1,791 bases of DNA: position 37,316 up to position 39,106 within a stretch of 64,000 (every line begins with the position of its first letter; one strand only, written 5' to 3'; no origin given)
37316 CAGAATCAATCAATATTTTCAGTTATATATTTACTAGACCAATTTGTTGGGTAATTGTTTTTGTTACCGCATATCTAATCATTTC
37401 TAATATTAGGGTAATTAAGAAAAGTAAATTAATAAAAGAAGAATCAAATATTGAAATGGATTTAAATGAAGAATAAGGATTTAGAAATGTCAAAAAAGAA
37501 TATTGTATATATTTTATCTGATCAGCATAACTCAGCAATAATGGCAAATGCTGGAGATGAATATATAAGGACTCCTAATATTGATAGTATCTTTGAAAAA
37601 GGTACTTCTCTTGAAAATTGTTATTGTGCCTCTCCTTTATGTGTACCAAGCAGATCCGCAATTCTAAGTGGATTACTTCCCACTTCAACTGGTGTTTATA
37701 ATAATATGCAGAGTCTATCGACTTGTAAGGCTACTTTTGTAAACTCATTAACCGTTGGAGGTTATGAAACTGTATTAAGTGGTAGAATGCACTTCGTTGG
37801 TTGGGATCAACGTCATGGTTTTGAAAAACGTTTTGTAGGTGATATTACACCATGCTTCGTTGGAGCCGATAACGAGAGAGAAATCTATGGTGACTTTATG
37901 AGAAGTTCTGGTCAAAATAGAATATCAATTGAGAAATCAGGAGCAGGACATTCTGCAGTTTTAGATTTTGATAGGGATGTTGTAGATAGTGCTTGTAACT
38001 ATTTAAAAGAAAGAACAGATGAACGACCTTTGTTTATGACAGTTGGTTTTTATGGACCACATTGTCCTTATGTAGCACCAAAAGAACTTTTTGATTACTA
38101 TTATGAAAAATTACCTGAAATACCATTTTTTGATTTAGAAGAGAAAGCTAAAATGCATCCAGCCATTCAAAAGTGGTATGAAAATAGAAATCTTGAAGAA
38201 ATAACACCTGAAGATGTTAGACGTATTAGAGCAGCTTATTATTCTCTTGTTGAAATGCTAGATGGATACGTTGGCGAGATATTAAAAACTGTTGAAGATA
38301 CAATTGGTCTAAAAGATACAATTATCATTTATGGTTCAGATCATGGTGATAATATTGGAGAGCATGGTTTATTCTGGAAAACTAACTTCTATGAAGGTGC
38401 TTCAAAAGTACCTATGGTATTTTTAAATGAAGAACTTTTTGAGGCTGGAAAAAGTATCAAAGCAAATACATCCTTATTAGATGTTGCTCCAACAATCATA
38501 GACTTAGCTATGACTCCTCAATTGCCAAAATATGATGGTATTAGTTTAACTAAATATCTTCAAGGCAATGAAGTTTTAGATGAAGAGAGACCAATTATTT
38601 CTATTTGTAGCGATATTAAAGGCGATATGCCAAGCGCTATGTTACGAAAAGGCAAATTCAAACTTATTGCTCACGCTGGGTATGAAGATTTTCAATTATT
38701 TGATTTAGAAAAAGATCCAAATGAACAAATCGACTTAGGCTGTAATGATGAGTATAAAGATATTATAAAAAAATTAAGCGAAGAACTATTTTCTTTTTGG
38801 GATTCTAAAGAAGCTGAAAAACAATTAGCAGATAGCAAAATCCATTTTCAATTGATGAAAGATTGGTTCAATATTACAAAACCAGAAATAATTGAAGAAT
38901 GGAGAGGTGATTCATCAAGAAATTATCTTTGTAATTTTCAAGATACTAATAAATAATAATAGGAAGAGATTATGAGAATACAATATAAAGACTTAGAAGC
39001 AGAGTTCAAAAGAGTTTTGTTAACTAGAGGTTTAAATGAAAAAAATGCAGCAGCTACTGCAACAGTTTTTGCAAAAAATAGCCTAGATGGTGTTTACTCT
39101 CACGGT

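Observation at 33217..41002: LacI-TctBCA-sulfatase-DlgD(YiaK)-Zn-ADH: candidate locus for a sulfated sugar acid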

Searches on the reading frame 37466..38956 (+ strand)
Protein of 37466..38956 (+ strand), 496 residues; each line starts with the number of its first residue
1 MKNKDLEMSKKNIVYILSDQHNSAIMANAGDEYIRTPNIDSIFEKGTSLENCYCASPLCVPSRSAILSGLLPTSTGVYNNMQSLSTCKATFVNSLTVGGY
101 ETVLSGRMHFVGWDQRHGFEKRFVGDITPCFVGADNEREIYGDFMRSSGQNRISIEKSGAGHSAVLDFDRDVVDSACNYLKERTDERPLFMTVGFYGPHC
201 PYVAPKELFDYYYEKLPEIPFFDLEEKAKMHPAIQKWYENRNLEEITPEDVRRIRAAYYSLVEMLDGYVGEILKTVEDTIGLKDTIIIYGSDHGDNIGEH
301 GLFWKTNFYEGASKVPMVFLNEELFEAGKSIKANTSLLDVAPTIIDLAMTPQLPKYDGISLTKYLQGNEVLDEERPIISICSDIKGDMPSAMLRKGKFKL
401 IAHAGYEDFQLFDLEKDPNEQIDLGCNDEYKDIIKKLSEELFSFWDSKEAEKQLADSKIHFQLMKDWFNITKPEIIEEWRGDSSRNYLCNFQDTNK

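Call 3: search_protein_families(library=pfam, proteins=[window:37466-38956:+])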
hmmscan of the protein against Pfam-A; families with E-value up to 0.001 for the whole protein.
window:37466-38956:+ (496 aa): 3 families
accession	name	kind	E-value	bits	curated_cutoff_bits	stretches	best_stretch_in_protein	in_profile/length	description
PF00884.28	Sulfatase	-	3.8e-37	128.7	25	1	11-348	1-299/301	Sulfatase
PF16347.10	SGSH_C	-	3.9e-14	53.5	29.3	1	298-442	1-149/154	N-sulphoglucosamine sulphohydrolase, C-terminal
PF01663.27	Phosphodiest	-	2.3e-06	27.9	23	1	32-81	18-66/342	Type I phosphodiesterase / nucleotide pyrophosphatase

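Call 4: search_protein_families(library=ncbifam, proteins=[window:37466-38956:+])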
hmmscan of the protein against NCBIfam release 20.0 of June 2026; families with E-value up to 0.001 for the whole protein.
window:37466-38956:+ (496 aa): 5 families
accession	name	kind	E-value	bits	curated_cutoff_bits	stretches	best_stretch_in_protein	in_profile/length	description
TIGR03417.1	chol_sulfatase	equivalog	7.7e-95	318.6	433.45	1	10-462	2-457/500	choline-sulfatase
NF010322.0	PRK13759.1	equivalog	3.6e-72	243.4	481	1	7-450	3-462/486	arylsulfatase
NF052527.1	Mn_arylsulf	exception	1.7e-56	192.2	850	2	171-449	182-456/479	manganese-dependent arylsulfatase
NF045661.1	HdlasePehA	equivalog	7.7e-44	150.1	900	2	174-455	188-494/506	phosphoric/sulfuric ester hydrolase PehA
NF038075.1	fam_STM4013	hypoth_equivalog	0.00054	19.5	250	0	30-94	26-88/261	STM4013/SEN3800 family hydrolase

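Call 13: search_solved_structures(query=window:37466-38956:+, show_alignments=1)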
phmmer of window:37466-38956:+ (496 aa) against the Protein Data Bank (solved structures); distinct sequences matched with E-value up to 0.001: 82 (the best 60 are shown).
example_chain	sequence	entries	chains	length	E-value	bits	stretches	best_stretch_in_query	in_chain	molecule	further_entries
6fny_A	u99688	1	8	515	7.4e-67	229.4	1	9-427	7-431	Choline-sulfatase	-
7pth_A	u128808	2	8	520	1.5e-64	221.7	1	9-427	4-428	Choline sulfatase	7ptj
6g5z_A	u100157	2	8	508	2.9e-64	220.8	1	10-427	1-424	Choline-sulfatase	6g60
9koq_A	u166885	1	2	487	2e-44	155.4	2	172-449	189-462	Sulfatase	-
9ihk_D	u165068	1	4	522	4.7e-36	127.8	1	30-442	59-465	Sulfatase_S1_30A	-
7oz8_AAA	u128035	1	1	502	3.2e-34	121.7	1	10-445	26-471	Choline-sulfatase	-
5g2v_A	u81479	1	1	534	4.5e-32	114.6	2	7-218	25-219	N-ACETYLGLUCOSAMINE-6-SULFATASE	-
4upl_A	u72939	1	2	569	4.6e-32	114.6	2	177-452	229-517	SULFATASE FAMILY PROTEIN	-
4upi_A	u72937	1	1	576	3.8e-31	111.6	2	183-446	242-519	SULFATASE FAMILY PROTEIN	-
7p24_AAA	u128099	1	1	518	1e-30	110.2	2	232-442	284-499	Mucin-desulfating sulfatase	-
6hhm_A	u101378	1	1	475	2.2e-29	105.8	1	9-365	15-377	Arylsulfatase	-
6pt4_B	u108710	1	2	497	4.5e-28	101.4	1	9-440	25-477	exo-2S-iota carrageenan S1 sulfatase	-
6ptk_A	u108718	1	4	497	6.6e-27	97.6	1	9-440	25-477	exo-2S-iota carrageenan S1 sulfatase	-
6pt6_B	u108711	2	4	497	1e-26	97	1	9-440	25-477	exo-2S-iota carrageenan S1 sulfatase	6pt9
9s03_A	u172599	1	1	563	2.6e-26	95.7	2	254-446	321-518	Putative sulfatase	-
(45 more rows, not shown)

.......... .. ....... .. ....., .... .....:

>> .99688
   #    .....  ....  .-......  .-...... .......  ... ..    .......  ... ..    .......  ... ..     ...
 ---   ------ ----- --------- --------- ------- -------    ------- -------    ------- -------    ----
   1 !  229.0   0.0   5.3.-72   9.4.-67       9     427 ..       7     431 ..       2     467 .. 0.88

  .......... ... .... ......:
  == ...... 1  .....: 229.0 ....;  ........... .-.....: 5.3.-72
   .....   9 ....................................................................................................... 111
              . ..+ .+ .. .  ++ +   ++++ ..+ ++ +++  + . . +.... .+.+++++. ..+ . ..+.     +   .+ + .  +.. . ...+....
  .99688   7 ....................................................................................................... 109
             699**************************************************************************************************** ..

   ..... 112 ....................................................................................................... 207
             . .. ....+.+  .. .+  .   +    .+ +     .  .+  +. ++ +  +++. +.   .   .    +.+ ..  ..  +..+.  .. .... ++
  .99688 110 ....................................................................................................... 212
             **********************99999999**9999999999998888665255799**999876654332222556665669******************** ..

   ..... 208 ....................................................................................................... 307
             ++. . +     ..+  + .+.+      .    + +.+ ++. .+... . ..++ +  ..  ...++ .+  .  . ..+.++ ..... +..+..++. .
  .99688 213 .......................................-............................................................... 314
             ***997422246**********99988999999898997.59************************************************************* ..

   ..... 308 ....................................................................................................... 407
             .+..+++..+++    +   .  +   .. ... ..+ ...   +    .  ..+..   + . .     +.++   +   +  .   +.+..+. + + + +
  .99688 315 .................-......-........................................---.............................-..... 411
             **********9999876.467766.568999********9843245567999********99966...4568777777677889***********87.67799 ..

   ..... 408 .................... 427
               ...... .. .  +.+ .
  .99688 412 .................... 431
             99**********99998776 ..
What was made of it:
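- The best NCBIfam and PDB matches are choline sulfatases (calls 4, 13).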

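Call 16: find_homologous_proteins(query=window:37466-38956:+, max_evalue=1e-30)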
Query window:37466-38956:+ (496 aa): 2590 proteins with E <= 1e-30 among 8000 candidates; the best 120 are listed.
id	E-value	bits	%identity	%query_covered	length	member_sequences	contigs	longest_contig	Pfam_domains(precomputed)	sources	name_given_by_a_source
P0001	0.0e+0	1157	100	100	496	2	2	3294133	PF01663.28,PF16347.11,PF00884.29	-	-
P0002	0.0e+0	1068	91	100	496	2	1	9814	PF01663.28,PF16347.11,PF00884.29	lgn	-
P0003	0.0e+0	1018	86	99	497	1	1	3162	PF01663.28,PF16347.11,PF00884.29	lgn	-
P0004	1.2e-240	818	69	97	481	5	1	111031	PF01663.28,PF16347.11,PF00884.29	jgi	jgi:choline-sulfatase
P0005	2.6e-237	807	69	97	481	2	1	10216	PF01663.28,PF16347.11,PF00884.29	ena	-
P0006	2.0e-232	790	67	97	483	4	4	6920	PF01663.28,PF16347.11,PF00884.29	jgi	-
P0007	3.8e-232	790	67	97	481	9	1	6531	PF01663.28,PF16347.11,PF00884.29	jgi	-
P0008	1.0e-229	782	66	97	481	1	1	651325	PF01663.28,PF16347.11,PF00884.29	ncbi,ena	-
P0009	1.3e-229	781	68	97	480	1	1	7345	PF01663.28,PF16347.11,PF00884.29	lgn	-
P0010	1.1e-228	778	67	97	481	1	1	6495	PF01663.28,PF16347.11,PF00884.29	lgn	-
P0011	2.7e-227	774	67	97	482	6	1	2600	PF01663.28,PF16347.11,PF00884.29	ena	-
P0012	9.7e-225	765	67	97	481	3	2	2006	PF01663.28,PF16347.11,PF00884.29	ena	-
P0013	6.7e-224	762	66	97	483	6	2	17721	PF01663.28,PF16347.11,PF00884.29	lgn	-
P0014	1.3e-221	755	66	97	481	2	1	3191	PF01663.28,PF16347.11,PF00884.29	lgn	-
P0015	1.5e-221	755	65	96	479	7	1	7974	PF01663.28,PF16347.11,PF00884.29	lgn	-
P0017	8.1e-220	749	65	97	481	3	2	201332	PF01663.28,PF16347.11,PF00884.29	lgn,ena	-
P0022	2.0e-215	734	65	97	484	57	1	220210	PF16347.11,PF00884.29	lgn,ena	-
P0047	1.7e-196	672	58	97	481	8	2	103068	PF01663.28,PF16347.11,PF00884.29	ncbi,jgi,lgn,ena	-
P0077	1.4e-170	586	54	96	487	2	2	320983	PF01663.28,PF16347.11,PF00884.29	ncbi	-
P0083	5.3e-167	575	52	97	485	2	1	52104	PF01663.28,PF16347.11,PF00884.29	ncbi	ncbi:sulfatase-like hydrolase/transferase [Martelella sp. AMO21009]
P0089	1.8e-163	563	52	97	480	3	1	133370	PF01663.28,PF16347.11,PF00884.29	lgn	-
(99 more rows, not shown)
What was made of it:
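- JGI names several homologues 'choline-sulfatase' (call 16).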

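Call 18: find_encoding_contigs(protein=P0001, flank=10000, max_places=3)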
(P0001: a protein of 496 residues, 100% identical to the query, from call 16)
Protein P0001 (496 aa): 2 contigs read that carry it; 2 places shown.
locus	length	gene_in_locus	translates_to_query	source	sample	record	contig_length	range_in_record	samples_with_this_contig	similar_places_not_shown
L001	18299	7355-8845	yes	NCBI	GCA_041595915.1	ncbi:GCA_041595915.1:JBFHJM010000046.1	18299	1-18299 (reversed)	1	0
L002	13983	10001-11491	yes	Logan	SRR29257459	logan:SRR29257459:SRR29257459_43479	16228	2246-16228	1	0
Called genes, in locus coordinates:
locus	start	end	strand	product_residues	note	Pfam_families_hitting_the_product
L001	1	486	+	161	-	?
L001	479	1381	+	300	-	PF02653:BPD_transp_2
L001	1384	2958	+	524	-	PF00884:Sulfatase, PF01663:Phosphodiest (weak), PF16347:SGSH_C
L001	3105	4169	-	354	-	PF00356:LacI, PF13407:Peripla_BP_4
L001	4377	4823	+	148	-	PF07331:TctB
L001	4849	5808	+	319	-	PF03401:TctC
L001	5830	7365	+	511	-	PF01970:TctA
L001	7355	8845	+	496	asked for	PF00884:Sulfatase, PF01663:Phosphodiest (faint), PF16347:SGSH_C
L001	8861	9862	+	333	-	PF02615:Ldh_2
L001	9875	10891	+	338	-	PF08240:ADH_N, PF16912:Glu_dehyd_C, PF00107:ADH_zinc_N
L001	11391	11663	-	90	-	-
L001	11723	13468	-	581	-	PF00142:Fer4_NifH (weak), PF01656:CbiA, PF02374:ArsA_ATPase, PF13614:AAA_31, PF02374:ArsA_ATPase, PF13614:AAA_31, PF01656:CbiA, PF02374:ArsA_ATPase, +12 more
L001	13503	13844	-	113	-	PF06953:ArsD, PF13192:Thioredoxin_3 (faint)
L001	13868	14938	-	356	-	PF13593:SBF_like, PF01758:SBF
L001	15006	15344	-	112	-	PF01022:HTH_5, PF12840:HTH_20 (weak)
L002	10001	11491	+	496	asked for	PF00884:Sulfatase, PF01663:Phosphodiest (faint), PF16347:SGSH_C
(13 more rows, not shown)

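Call 19: find_related_loci(query=A1, collection=genome_contigs, flank=10000)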
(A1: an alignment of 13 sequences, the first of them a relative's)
Query A1 (496 aa) in genome_contigs; peptide patterns used: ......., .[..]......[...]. (x = any residue, [..] = any of these).
212 stretches matched a pattern; 31 encode a relative of the query (tblastn E <= 1e-3); 31 distinct loci.
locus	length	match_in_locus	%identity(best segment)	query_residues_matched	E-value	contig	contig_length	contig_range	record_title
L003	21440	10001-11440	66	10-489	0e+0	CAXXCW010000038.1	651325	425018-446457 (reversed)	MAG: uncultured Sphaerochaeta sp. isolate 12eae6fc-2e1c-4f9a-baf8-f1695dc07ac7 genome assembly, contig: contig_38, whole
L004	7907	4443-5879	67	10-488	0e+0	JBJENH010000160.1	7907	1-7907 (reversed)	MAG: Bariatricus sp. isolate PUUB16_bin.018 NODE_5983_length_7907_cov_17.135762, whole genome shotgun sequence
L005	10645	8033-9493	66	1-488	0e+0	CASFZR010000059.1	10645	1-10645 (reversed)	uncultured Spirochaetales bacterium isolate B16_L3_339339_idba_bin.95 genome assembly, contig: B16_L3_339339_idba_bin.95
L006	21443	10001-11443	66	9-490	0e+0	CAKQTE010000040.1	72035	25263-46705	MAG: uncultured Spirochaetales bacterium isolate REFINED_METABAT215_TOP10_CONTIGS_1500_ASSEMBLY_K127_MEGAHIT__Hadza_MoBi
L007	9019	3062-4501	63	8-488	0e+0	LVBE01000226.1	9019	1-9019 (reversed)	MAG: Spirochaetales bacterium Spiro_03 Spiro_03_contig_216485, whole genome shotgun sequence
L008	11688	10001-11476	62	1-490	0e+0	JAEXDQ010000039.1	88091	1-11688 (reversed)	MAG: Spirochaetes bacterium isolate OH_HBB_164 k127_1228125, whole genome shotgun sequence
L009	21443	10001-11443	64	10-490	0e+0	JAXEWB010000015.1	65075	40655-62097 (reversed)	MAG: Sphaerochaetaceae bacterium isolate SUG3679 k141_6390, whole genome shotgun sequence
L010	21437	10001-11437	63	10-488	0e+0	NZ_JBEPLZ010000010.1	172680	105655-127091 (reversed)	Enterocloster citroniae strain DSM 19261 Ga0480187_10, whole genome shotgun sequence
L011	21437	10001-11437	63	10-488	0e+0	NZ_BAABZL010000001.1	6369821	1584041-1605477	Enterocloster aldenensis strain k25-0101-E9 sequence1, whole genome shotgun sequence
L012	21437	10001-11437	63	10-488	0e+0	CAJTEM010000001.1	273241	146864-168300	Lachnospiraceae bacterium isolate B67_67_LP_H genome assembly, contig: MGBC000124.1, whole genome shotgun sequence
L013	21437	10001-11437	63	10-488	0e+0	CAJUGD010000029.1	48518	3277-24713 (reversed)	MAG TPA_asm: uncultured Lachnospiraceae bacterium isolate MGBC139341 genome assembly, contig: MGBC139341.29, whole genom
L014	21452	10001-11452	61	8-490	0e+0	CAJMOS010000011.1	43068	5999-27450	TPA_asm: uncultured bacterium isolate ERR1430526-bin.48 genome assembly, contig: NODE_683_length_43068_cov_7.146863, who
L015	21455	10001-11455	60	7-490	0e+0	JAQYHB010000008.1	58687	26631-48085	MAG: Spirochaetales bacterium isolate SUG1938 k141_256169, whole genome shotgun sequence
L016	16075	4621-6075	60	7-490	0e+0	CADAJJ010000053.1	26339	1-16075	MAG: uncultured Spirochaetales bacterium isolate RUG13351 genome assembly, contig: RUG13351_asm_53, whole genome shotgun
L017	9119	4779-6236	61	3-488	0e+0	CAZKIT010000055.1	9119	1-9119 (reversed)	MAG TPA_asm: uncultured Spirochaetaceae bacterium isolate binchicken_co323_183 genome assembly, contig: NODE_8696_length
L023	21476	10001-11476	53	5-492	4e-178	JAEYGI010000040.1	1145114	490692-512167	MAG: Bacillota bacterium isolate OH_HFB_283 k127_2294884, whole genome shotgun sequence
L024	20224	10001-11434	53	8-488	4e-178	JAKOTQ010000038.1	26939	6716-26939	MAG: Bacillota bacterium isolate CAAI_maxbin.029 k201_107900, whole genome shotgun sequence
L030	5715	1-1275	53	61-488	1e-150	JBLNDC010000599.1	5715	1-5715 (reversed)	MAG: Bacteroidota bacterium isolate MAG109 PRJNA950955_bin18_renamed_598, whole genome shotgun sequence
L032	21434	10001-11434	62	10-488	0e+0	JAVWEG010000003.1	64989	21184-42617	MAG: Oscillospiraceae bacterium isolate CGS1Y1-bin13 NODE_3_length_64989_cov_3.570647, whole genome shotgun sequence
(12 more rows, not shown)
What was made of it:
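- Many carriers are gut or rumen organisms (Enterocloster, Lachnospiraceae, Hadza and rumen spirochaete genomes; call 19). Relatives at about 50% identity occur in a soda-lake and a marine alphaproteobacterium and in a Planctomycetota genome (calls 16, 19).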

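Call 31: find_encoding_contigs(protein=P0083, flank=10000, max_places=2)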
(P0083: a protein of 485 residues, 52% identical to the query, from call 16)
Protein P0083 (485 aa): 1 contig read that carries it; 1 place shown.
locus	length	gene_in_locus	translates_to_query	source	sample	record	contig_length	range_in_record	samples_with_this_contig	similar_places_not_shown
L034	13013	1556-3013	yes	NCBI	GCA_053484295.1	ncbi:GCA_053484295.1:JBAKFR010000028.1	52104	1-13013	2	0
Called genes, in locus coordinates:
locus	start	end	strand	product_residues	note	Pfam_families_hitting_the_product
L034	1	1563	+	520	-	PF01970:TctA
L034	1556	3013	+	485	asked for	PF00884:Sulfatase, PF01663:Phosphodiest (faint), PF16347:SGSH_C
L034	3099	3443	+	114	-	-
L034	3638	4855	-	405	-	PF07690:MFS_1, PF12832:MFS_1_like (weak), PF13347:MFS_2 (weak), PF07690:MFS_1 (weak)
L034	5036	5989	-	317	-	PF00107:ADH_zinc_N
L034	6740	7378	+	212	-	PF00440:TetR_N, PF16859:TetR_C_11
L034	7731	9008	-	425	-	PF00364:Biotin_lipoyl, PF02817:E3_binding, PF00198:2-oxoacid_dh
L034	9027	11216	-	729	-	PF00676:E1_dh, PF02779:Transket_pyr, PF02780:Transketolase_C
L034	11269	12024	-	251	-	PF00106:adh_short, PF01370:Epimerase (weak), PF08659:KR, PF13561:adh_short_C2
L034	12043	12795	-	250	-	PF00106:adh_short, PF08659:KR, PF23441:SDR (weak), PF13561:adh_short_C2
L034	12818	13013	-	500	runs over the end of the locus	PF00005:ABC_tran, PF13304:AAA_21 (faint), PF00005:ABC_tran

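Call 32: find_encoding_contigs(protein=P0022, flank=10000, max_places=2)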
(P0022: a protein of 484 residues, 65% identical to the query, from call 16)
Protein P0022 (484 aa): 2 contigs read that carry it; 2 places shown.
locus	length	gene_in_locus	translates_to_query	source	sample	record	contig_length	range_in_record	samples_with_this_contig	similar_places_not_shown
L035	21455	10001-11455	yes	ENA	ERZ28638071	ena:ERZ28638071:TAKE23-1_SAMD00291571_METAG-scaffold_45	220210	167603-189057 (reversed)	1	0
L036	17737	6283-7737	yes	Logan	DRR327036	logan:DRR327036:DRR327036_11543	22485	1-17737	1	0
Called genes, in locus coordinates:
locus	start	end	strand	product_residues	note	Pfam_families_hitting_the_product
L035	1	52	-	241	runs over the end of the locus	PF01370:Epimerase, PF16363:GDP_Man_Dehyd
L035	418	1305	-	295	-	PF00483:NTP_transferase, PF12804:NTP_transf_3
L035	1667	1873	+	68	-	-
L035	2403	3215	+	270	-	PF01061:ABC2_membrane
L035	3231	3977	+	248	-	PF00005:ABC_tran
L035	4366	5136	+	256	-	PF01594:AI-2E_transport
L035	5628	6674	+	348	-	PF00356:LacI, PF13407:Peripla_BP_4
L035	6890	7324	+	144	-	PF07331:TctB (weak)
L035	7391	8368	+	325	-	PF03401:TctC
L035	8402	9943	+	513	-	PF01970:TctA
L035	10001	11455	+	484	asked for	PF00884:Sulfatase, PF16347:SGSH_C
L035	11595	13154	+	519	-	PF00535:Glycos_transf_2, PF10111:Glyco_tranf_2_2, PF13641:Glyco_tranf_2_3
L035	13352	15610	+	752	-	PF00535:Glycos_transf_2, PF10111:Glyco_tranf_2_2, PF00534:Glycos_transf_1, PF13692:Glyco_trans_1_4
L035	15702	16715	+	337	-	PF00535:Glycos_transf_2, PF10111:Glyco_tranf_2_2, PF13641:Glyco_tranf_2_3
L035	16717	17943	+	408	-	PF00535:Glycos_transf_2, PF10111:Glyco_tranf_2_2, PF13641:Glyco_tranf_2_3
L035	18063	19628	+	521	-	-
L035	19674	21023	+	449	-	PF00535:Glycos_transf_2, PF10111:Glyco_tranf_2_2 (weak)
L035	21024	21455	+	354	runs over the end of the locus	PF01973:MptE-like (weak)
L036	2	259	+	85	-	?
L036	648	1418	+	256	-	PF01594:AI-2E_transport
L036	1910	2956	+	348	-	PF00356:LacI, PF13407:Peripla_BP_4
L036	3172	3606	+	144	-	PF07331:TctB (weak)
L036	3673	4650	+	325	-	PF03401:TctC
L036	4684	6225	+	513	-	PF01970:TctA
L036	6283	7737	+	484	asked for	PF00884:Sulfatase, PF16347:SGSH_C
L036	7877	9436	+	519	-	PF00535:Glycos_transf_2, PF10111:Glyco_tranf_2_2, PF13641:Glyco_tranf_2_3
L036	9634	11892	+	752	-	PF00535:Glycos_transf_2, PF10111:Glyco_tranf_2_2, PF00534:Glycos_transf_1, PF13692:Glyco_trans_1_4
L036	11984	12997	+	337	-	PF00535:Glycos_transf_2, PF10111:Glyco_tranf_2_2, PF13641:Glyco_tranf_2_3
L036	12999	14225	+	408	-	PF00535:Glycos_transf_2, PF10111:Glyco_tranf_2_2, PF13641:Glyco_tranf_2_3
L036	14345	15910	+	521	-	-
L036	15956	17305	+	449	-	PF00535:Glycos_transf_2, PF10111:Glyco_tranf_2_2 (weak)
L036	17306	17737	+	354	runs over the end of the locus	PF01973:MptE-like (weak)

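Call 33: find_encoding_contigs(protein=P0004, flank=10000, max_places=2)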
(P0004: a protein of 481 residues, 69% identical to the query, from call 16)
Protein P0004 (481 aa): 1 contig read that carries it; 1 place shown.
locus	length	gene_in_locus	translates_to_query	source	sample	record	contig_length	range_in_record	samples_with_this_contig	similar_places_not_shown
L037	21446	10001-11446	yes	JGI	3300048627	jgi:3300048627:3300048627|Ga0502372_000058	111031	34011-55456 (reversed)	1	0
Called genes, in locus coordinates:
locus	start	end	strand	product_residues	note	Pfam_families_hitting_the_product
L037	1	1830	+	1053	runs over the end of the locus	PF00873:ACR_tran, PF03176:MMPL, PF02355:SecD_SecF_C (weak)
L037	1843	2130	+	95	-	-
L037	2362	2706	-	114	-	-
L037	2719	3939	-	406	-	PF00999:Na_H_Exchanger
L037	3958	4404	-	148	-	PF00359:PTS_EIIA_2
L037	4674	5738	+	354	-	PF01208:URO-D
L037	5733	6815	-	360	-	PF00356:LacI (weak), PF00532:Peripla_BP_1, PF13407:Peripla_BP_4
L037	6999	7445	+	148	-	PF07331:TctB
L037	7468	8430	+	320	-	PF03401:TctC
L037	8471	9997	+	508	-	PF01970:TctA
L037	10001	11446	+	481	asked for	PF00884:Sulfatase, PF01663:Phosphodiest (weak), PF16347:SGSH_C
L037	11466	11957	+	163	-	PF04074:DUF386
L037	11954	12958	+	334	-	PF02615:Ldh_2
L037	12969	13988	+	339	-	PF08240:ADH_N, PF16912:Glu_dehyd_C, PF00107:ADH_zinc_N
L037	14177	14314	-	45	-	-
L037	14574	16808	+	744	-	PF12833:HTH_18, PF00165:HTH_AraC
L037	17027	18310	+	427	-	PF01547:SBP_bac_1, PF13416:SBP_bac_8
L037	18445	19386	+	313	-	PF00528:BPD_transp_1 (weak)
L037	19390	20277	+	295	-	PF00528:BPD_transp_1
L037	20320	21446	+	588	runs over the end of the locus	PF07470:Glyco_hydro_88 (faint), PF07944:Beta-AFase-like_GH127_cat (faint)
